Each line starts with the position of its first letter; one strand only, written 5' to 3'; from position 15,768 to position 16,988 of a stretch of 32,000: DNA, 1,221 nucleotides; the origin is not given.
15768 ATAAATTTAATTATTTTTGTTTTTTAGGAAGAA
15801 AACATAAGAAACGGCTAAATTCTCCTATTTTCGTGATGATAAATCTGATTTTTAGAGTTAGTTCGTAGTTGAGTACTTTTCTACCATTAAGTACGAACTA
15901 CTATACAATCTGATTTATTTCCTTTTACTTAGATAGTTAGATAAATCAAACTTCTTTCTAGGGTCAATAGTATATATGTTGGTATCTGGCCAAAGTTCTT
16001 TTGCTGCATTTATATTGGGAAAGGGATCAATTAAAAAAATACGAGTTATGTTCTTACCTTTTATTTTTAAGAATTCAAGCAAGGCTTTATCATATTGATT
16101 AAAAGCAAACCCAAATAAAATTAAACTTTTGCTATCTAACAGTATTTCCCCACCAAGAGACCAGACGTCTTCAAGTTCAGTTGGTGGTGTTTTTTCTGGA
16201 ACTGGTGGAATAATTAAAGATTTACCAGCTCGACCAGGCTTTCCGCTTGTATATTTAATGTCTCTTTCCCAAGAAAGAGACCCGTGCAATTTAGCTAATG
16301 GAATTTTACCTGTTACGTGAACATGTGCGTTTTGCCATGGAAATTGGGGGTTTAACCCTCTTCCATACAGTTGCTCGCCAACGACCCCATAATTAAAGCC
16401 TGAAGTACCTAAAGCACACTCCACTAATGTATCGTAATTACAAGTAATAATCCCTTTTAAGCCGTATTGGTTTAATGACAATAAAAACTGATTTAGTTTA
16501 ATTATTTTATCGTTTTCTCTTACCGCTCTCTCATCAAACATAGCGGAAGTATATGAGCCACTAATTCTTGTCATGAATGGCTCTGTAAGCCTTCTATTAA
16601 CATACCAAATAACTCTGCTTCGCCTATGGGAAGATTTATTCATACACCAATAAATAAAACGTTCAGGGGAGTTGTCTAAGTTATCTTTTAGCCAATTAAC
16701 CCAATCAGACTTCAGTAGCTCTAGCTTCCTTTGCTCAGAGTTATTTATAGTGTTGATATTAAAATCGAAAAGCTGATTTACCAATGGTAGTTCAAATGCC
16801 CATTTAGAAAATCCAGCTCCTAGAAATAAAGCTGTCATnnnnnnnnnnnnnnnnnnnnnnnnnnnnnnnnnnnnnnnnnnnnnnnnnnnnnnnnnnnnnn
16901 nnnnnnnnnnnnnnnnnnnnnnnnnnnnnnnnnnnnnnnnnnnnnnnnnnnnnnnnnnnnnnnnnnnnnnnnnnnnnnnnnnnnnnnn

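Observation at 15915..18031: Translationally coupled DUF3644-like plus SIR2-like gene pair: candidate two-gene NAD+-depletion defence system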

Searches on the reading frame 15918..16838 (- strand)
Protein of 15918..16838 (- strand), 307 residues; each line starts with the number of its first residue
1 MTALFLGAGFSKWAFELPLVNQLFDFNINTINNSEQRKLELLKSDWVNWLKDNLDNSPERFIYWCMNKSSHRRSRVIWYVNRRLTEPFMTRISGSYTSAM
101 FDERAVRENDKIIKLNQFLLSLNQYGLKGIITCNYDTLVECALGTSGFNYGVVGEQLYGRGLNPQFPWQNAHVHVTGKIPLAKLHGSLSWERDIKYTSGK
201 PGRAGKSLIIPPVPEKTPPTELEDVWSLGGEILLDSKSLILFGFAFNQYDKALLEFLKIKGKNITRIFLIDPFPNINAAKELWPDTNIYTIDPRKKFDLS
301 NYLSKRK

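Call 3: search_protein_families(library=pfam, proteins=[window:15918-16838:-], max_evalue=1)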
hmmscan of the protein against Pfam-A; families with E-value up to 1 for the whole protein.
window:15918-16838:- (307 aa): 1 family
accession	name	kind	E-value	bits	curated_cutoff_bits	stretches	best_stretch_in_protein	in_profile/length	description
PF13289.12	SIR2_2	-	2.7e-07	31.2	24.5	1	129-288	2-138/141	SIR2-like domain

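Call 4: search_protein_families(library=padloc, proteins=[window:15918-16838:-], max_evalue=1)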
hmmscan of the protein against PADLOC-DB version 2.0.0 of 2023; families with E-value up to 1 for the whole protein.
window:15918-16838:- (307 aa): 18 families
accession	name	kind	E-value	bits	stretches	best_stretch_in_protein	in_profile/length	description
PDLC04087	SIR2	-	8.1e-09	32.8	1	114-247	117-262/343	-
PDLC04082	SIR2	-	4.8e-07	27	1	106-216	106-229/345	-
PDLC04093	SIR2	-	2.5e-06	24.7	1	77-200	102-224/395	-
PDLC02414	Aga_SIR2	-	2.5e-05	21.8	1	126-195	118-179/313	-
PDLC04092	SIR2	-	6.4e-05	20.4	1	128-270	119-258/318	-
PDLC02408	Aga_SIR2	-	0.00019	18.6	1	130-194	151-207/343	Class II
PDLC04084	SIR2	-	0.00026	18.4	1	129-194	181-256/414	-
PDLC04096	SIR2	-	0.00051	17.6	1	114-193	10-87/230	-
PDLC04091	SIR2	-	0.00093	16.5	1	104-190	104-202/345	-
PDLC04968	PDC-S25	-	0.0012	16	1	3-142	26-155/517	-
PDLC04081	SIR2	-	0.0014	15.9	1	130-192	140-210/345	-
PDLC04088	SIR2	-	0.0021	15.3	1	130-193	176-237/390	-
PDLC04083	SIR2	-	0.005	13.8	1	129-192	135-209/371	-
PDLC04079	SIR2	-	0.0091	12.6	1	173-194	241-262/430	-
PDLC05061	PDC-S65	-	0.014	12.7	1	130-164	142-176/592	-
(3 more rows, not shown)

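Call 5: search_protein_families(library=ncbifam, proteins=[window:15918-16838:-], max_evalue=1)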
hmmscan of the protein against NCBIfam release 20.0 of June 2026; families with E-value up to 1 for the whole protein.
window:15918-16838:- (307 aa): 1 family
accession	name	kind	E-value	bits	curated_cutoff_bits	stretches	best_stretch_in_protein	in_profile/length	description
NF042942.1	SIR2_antiphage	equivalog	0.066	12.2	500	1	117-193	147-233/392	SIR2 family anti-phage-associated protein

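Call 17: find_homologous_proteins(query=window:15918-16838:-, max_evalue=0.001)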
Query window:15918-16838:- (307 aa): 96 proteins with E <= 0.001 among 1684 candidates.
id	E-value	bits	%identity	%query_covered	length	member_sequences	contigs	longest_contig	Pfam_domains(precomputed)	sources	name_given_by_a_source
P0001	5.7e-189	645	91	100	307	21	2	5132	-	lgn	-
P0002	1.6e-188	643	90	100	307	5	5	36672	-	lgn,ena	-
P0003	4.6e-160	550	77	99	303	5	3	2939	-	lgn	-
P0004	4.3e-158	543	76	99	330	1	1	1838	-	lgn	-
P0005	9.1e-152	523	73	99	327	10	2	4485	PF13289.13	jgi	jgi:hypothetical protein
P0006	1.4e-150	519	72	99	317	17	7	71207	PF13289.13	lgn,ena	-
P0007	5.4e-148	510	69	100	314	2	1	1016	-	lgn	-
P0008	5.7e-148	510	68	99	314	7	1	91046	-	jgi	jgi:hypothetical protein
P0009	4.2e-147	507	69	99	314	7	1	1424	-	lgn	-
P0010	1.7e-145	502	67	99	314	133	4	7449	PF13289.13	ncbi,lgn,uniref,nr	ncbi:SIR2 family protein [Vibrio cholerae]|uniref:SIR2 family protein n=1 Tax=Vibrio cholerae TaxID=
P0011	1.9e-144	499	68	98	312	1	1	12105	-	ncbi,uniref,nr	ncbi:hypothetical protein [Pseudoalteromonas rubra]|uniref:hypothetical protein n=1 Tax=Pseudoaltero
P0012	2.0e-141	489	68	98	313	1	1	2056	PF13289.13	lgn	-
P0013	2.2e-139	482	65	99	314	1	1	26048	PF13289.13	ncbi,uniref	ncbi:SIR2 family protein [Aliivibrio kagoshimensis]|uniref:SIR2 family protein n=1 Tax=Aliivibrio ka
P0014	6.8e-139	480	64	99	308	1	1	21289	-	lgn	-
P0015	1.0e-138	480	65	99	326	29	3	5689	-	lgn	-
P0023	1.1e-128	447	64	99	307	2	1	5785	PF13289.13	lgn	-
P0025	1.3e-121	424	62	95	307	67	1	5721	PF13289.13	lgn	-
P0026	2.6e-114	400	59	97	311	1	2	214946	PF13289.13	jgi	jgi:SIR2-like protein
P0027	7.3e-113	395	58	94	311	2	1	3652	PF13289.13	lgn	-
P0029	7.2e-111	388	57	97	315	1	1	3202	PF13289.13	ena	-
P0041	4.7e-88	313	65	66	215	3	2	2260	PF13289.13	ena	-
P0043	2.8e-87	311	62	69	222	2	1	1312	PF13289.13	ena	-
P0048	7.5e-80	286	45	97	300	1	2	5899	PF13289.13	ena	-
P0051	4.4e-79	284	44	96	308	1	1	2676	PF13289.13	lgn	-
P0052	6.4e-78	280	45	98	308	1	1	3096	PF13289.13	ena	-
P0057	1.4e-71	259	44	96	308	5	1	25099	PF13289.13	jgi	jgi:hypothetical protein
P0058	2.8e-71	258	44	95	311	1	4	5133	PF13289.13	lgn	-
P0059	1.8e-70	256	48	86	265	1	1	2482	PF13289.13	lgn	-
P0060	4.6e-69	251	43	98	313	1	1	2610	PF13289.13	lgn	-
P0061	3.1e-68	248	43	97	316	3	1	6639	PF13289.13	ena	-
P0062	4.3e-68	248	57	64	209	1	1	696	PF13289.13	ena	-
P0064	1.6e-67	246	42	95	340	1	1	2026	PF13289.13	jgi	-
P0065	5.1e-67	244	44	95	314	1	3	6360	PF13289.13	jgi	jgi:hypothetical protein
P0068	6.9e-66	240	44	96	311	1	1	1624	PF13289.13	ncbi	-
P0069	2.4e-65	239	41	95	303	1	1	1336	PF13289.13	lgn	-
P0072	2.1e-64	236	41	95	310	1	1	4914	PF13289.13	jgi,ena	-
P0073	2.5e-64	235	42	96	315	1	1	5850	PF13289.13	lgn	-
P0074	3.7e-64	235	43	94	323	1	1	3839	PF13289.13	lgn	-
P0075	2.0e-63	232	42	95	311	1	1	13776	PF13289.13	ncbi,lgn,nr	ncbi:MAG: SIR2 family protein [Armatimonadota bacterium]|nr:SIR2 family protein [Armatimonadota bact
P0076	3.4e-61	225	41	95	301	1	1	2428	PF13289.13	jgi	jgi:hypothetical protein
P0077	4.9e-61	225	41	94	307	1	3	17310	PF13289.13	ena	-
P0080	3.0e-59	219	42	88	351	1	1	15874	PF13289.13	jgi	jgi:hypothetical protein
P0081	3.5e-59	218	43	87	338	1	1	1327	PF13289.13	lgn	-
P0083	1.4e-57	213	40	95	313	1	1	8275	PF13289.13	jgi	-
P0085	1.0e-55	207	41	95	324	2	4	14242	PF13289.13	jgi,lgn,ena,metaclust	metaclust:\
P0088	4.7e-53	198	43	88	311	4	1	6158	PF13289.13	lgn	-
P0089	4.7e-49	185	41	80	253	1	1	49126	PF13289.13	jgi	jgi:hypothetical protein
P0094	9.1e-15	73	26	84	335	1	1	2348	PF13289.13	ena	-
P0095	3.4e-13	67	26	93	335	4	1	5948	PF13289.13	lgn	-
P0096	1.7e-11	62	27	84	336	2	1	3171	PF13289.13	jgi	jgi:hypothetical protein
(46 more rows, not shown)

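Call 19: find_related_loci(query=A1, collection=genome_contigs, flank=6000)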
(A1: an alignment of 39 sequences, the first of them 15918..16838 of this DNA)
Query A1 (307 aa) in genome_contigs; peptide patterns used: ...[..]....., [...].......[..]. (x = any residue, [..] = any of these).
125 stretches matched a pattern; 67 encode a relative of the query (tblastn E <= 1e-3); 64 distinct loci.
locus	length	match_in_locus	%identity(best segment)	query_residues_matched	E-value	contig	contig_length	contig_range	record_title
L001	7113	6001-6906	68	1-302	1e-145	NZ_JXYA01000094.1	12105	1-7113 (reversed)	Pseudoalteromonas rubra strain S2471 contig0095, whole genome shotgun sequence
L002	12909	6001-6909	66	1-303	3e-145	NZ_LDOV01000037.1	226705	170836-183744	Photobacterium aphoticum strain DSM 25995 contig0037, whole genome shotgun sequence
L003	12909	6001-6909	66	1-303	1e-144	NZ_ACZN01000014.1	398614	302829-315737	Vibrio coralliilyticus ATCC BAA-450 VIC.Contig67, whole genome shotgun sequence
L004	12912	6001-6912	66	1-304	3e-143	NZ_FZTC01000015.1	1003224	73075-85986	Klebsiella grimontii strain 06D021, whole genome shotgun sequence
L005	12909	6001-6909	65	1-303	1e-133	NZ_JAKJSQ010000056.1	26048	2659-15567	Aliivibrio kagoshimensis strain JAMM0721 JAMM0721_scaffold_54, whole genome shotgun sequence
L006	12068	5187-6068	63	1-294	6e-132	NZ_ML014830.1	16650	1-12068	Parashewanella curva strain C51 Scaffold78, whole genome shotgun sequence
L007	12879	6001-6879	62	1-293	3e-125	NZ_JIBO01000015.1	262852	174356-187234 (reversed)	Lonsdalea quercina subsp. quercina strain ATCC 29281 Contig15, whole genome shotgun sequence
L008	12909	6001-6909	71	1-303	7e-143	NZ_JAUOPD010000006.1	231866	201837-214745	Thalassotalea sp. 1_MG-2023 strain I3M08 LLMHJAGI_6, whole genome shotgun sequence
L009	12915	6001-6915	70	1-305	7e-153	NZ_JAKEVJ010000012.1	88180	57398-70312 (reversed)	Shewanella sp. Isolate7 strain M14-00201 scaffold12.1, whole genome shotgun sequence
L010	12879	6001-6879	49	1-293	8e-90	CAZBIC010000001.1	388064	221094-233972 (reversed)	MAG TPA_asm: uncultured Bifidobacterium sp. isolate SRP302895_co1_406 genome assembly, contig: NODE_30_length_388064_cov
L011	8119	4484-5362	45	2-293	7e-81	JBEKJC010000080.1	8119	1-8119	MAG: Candidatus Binataceae bacterium isolate SPRUCE 314 SPRUCE_314_80, whole genome shotgun sequence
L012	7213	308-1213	46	1-299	6e-79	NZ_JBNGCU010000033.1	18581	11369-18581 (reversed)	MAG: Methanocrinis sp. isolate E05-008 bin44.fa-33, whole genome shotgun sequence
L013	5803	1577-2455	44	1-293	1e-78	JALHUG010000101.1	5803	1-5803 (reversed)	MAG: Dehalococcoidia bacterium isolate PFL44 seq_1460523, whole genome shotgun sequence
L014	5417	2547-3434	44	1-293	8e-78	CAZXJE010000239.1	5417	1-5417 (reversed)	MAG TPA_asm: uncultured Eubacteriales bacterium isolate SRP068000_co2_124 genome assembly, contig: NODE_22585_length_541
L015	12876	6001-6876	43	2-293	8e-78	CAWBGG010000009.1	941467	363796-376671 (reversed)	MAG: uncultured delta proteobacterium isolate MFD09222.bin.1.50 genome assembly, contig: contig_93723, whole genome shot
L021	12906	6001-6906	41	3-302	7e-71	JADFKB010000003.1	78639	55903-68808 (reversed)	MAG: Chloroflexota bacterium isolate B45T1L10 B45T1L10_NODE171, whole genome shotgun sequence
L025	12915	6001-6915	46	4-302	7e-70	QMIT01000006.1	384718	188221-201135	MAG: Chloroflexota bacterium isolate CFX5 B_scaffold_8, whole genome shotgun sequence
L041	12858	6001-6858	42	2-293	3e-63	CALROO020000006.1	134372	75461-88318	MAG: Rhizobium sp. Q54 isolate JJ-M10A2-106-2-m1-bin319 genome assembly, contig: JJ-M10A2-106-C30, whole genome shotgun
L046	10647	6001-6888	46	1-296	4e-86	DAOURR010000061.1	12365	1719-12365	MAG TPA_asm: Pelotomaculum sp. isolate CSMAG_525 CSMAG_525_k127_11514_length_12365_cov_13.8566, whole genome shotgun seq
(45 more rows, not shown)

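Call 29: search_protein_families(library=pfam, proteins=[L007:4887-5996:+, L004:5018-5914:+, L046:4878-5834:+, L010:4951-5988:+, L003:4944-5870:+, L002:4984-5898:+, L021:4139-5980:+, L025:4204-5955:+, L041:4460-5989:+, L006:6103-7008:+], max_evalue=0.01)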
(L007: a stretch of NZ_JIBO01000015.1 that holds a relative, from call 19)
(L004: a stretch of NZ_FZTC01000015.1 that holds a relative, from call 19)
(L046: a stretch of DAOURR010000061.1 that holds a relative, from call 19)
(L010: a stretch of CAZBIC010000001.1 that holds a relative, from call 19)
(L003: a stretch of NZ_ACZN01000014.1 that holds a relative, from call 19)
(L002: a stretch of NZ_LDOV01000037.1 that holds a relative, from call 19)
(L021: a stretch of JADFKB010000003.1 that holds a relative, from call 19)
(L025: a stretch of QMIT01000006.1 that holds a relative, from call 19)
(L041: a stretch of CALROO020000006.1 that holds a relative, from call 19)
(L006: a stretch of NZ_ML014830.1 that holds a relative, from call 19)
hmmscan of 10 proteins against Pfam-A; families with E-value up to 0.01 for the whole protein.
L007:4887-5996:+ (370 aa): 1 family
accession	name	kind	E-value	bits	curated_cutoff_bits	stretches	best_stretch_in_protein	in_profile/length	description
PF14280.11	DUF4365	-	1.4e-21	77.5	24.3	1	65-197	2-137/139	Domain of unknown function (DUF4365)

L004:5018-5914:+ (299 aa): 1 family
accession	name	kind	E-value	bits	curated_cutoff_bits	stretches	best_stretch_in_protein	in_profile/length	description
PF14280.11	DUF4365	-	3.8e-22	79.3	24.3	1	21-137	13-128/139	Domain of unknown function (DUF4365)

L046:4878-5834:+ (319 aa): 1 family
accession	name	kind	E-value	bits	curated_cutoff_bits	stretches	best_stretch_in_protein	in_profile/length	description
PF14280.11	DUF4365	-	1.7e-23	83.7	24.3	1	11-145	1-136/139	Domain of unknown function (DUF4365)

L010:4951-5988:+ (346 aa): 4 families
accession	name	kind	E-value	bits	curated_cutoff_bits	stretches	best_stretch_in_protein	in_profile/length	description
PF01882.25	DUF58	-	1.7e-50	171.7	23.4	1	83-295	1-215/216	Protein of unknown function DUF58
PF13519.12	VWA_2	-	1e-08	36.2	27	1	122-223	3-105/107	von Willebrand factor type A domain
PF00092.34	VWA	-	0.0065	17.2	23.8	1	122-212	4-92/174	von Willebrand factor type A domain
PF09967.15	DUF2201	-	0.0081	16.7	26.4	0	141-230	14-96/123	VWA-like domain (DUF2201)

L003:4944-5870:+ (309 aa): 1 family
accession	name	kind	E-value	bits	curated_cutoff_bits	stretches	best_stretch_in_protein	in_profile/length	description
PF11185.13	DUF2971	-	5.9e-11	44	22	1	83-155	1-89/89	Protein of unknown function (DUF2971)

L002:4984-5898:+ (305 aa): 0 families

L021:4139-5980:+ (614 aa): 3 families
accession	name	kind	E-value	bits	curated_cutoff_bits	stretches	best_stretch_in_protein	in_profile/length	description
PF01380.27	SIS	-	1.6e-52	177.2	25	2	469-595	4-129/131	SIS domain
PF13522.11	GATase_6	-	1.1e-17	64.7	27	1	65-179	9-113/130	Glutamine amidotransferase domain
PF13537.11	GATase_7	-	5.8e-13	49.4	25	1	81-202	8-122/123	Glutamine amidotransferase domain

L025:4204-5955:+ (584 aa): 1 family
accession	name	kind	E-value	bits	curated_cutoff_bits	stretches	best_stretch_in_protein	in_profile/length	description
PF13625.11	Helicase_C_3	-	1.1e-07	32.4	34.2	1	436-552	3-122/125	Helicase conserved C-terminal domain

L041:4460-5989:+ (510 aa): 3 families
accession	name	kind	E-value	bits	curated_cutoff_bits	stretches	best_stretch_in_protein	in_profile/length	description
PF01039.27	Carboxyl_trans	-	9.4e-198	658.2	22.3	1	27-508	2-493/493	Carboxyl transferase domain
PF03255.19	ACCA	-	4.1e-12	46.3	23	1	306-413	93-209/310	Acetyl co-enzyme A carboxylase carboxyltransferase-like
PF06833.16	MdcE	-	0.0052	17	32.7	0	353-438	28-113/196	Malonate decarboxylase gamma subunit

L006:6103-7008:+ (302 aa): 1 family
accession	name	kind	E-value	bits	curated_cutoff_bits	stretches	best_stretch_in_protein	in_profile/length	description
PF11185.13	DUF2971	-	1.2e-10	43.1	22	1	84-156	1-89/89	Protein of unknown function (DUF2971)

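Call 36: search_solved_structures(query=A1, max_evalue=1)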
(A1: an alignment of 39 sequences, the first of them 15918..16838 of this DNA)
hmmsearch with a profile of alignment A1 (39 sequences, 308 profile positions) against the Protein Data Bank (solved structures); distinct sequences matched with E-value up to 1: 9.
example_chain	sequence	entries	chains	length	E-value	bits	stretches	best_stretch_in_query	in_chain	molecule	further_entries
8yhx_G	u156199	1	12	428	1.2e-05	27.8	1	120-279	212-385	SIR2 family protein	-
8w9l_A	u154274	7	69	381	0.00012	24.5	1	113-256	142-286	SIR2-like domain-containing protein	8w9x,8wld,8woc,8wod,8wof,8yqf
8j4u_A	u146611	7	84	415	0.0031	19.9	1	107-197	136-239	SIR2-like domain-containing protein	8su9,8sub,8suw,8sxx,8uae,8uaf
7uxt_B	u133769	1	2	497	0.088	15.1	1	94-167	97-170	USG protein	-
3e61_A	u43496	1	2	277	0.23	13.7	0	72-146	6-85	Putative transcriptional repressor of ribose operon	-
4bwq_A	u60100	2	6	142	0.41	12.9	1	217-294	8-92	THIOREDOXIN-LIKE PROTEIN 4A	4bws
4cdo_A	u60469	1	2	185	0.71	12.1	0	217-293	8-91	THIOREDOXIN-LIKE PROTEIN 4A, POLYGLUTAMINE-BINDING PROTEIN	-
1pqn_A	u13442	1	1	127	0.82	11.9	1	221-294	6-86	Spliceosomal U5 snRNP-specific 15 kDa protein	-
1qgv_A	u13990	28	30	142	0.9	11.8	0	221-294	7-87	SPLICEOSOMAL PROTEIN U5-15KD | Spliceosomal U5 snRNP-specific 15 kDa protein | hDim1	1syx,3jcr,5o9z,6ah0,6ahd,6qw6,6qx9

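Call 47: predict_structure(alignment_id=A1)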
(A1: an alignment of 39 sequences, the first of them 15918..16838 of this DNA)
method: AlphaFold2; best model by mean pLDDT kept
length: 307 residues; sequences in the alignment: 39
mean_pLDDT: 92.2   pTM: 0.90
mean pLDDT of the five models: 92.2, 91.2, 90.4, 86.3, 83.1
residues with pLDDT >= 90: 238; 70-90: 62; 50-70: 5; < 50: 2
segments of 3 or more residues with pLDDT < 50: none
pLDDT, mean of each block of 10 residues (from residue 1): 96 95 94 95 97 90 94 97 92 84 92 95 93 95 97 95 84 95 96 92 91 73 95 97 88 93 97 97 97 90 62
secondary structure, 60 per line:
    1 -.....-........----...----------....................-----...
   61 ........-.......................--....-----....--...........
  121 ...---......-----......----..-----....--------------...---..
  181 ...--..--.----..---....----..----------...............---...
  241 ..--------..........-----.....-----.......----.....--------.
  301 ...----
elements in order: E2-6 H8-15 H33-52 H58-68 H70-88 E89-92 E95-98 H104-107 H110-123 E127-132 H138-143 E155-158 E173-175 E179-183 H200-203 H220-234 E238-242 H251-260 E266-270 H276-282 E287-291 H300-303

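Call 51: find_encoding_contigs(protein=P0006, flank=4000, max_places=2)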
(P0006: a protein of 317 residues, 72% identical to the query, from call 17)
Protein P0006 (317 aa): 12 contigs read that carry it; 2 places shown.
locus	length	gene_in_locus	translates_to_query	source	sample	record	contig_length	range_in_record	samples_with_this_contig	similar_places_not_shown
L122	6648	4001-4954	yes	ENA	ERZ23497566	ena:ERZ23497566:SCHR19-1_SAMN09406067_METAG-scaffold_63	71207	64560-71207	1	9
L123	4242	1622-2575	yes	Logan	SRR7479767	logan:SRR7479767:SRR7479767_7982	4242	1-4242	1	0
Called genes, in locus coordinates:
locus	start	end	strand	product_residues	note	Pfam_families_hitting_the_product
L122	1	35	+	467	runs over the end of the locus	PF02384:N6_Mtase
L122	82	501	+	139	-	PF00589:Phage_integrase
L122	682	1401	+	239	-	-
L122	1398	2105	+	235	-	-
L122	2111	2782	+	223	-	-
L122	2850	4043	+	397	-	PF12358:DUF3644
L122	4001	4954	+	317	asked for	PF13289:SIR2_2 (faint)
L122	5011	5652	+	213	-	-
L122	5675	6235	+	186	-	-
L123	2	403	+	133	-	?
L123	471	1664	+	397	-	PF12358:DUF3644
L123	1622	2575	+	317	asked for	PF13289:SIR2_2 (faint)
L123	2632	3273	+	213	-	-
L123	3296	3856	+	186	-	-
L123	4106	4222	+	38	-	PF09954:DUF2188 (weak)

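Call 52: find_encoding_contigs(protein=P0008, flank=4000, max_places=1)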
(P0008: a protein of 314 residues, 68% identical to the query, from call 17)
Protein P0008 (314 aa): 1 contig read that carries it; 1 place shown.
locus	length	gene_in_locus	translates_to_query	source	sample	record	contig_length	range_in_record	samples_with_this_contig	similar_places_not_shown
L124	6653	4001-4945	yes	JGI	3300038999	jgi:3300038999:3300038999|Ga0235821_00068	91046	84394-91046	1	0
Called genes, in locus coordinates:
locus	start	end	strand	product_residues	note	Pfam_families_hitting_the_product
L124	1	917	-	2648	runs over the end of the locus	-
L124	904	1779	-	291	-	-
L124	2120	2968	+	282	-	PF22624:AASDHPPT_N, PF01648:ACPS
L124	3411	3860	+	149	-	-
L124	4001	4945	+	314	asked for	-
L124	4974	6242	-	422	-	PF01548:DEDD_Tnp_IS110, PF02371:Transposase_20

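Call 53: find_encoding_contigs(protein=P0003, flank=4000, max_places=2)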
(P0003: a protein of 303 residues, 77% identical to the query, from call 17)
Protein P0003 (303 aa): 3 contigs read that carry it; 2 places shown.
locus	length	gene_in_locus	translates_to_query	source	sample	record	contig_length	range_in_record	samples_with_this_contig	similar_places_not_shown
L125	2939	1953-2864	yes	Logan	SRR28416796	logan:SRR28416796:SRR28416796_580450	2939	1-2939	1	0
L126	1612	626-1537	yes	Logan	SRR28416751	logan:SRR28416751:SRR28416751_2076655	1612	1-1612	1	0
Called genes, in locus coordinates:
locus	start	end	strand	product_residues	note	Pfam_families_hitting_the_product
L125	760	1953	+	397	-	PF12358:DUF3644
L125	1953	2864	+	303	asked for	-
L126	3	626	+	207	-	?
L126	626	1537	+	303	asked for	-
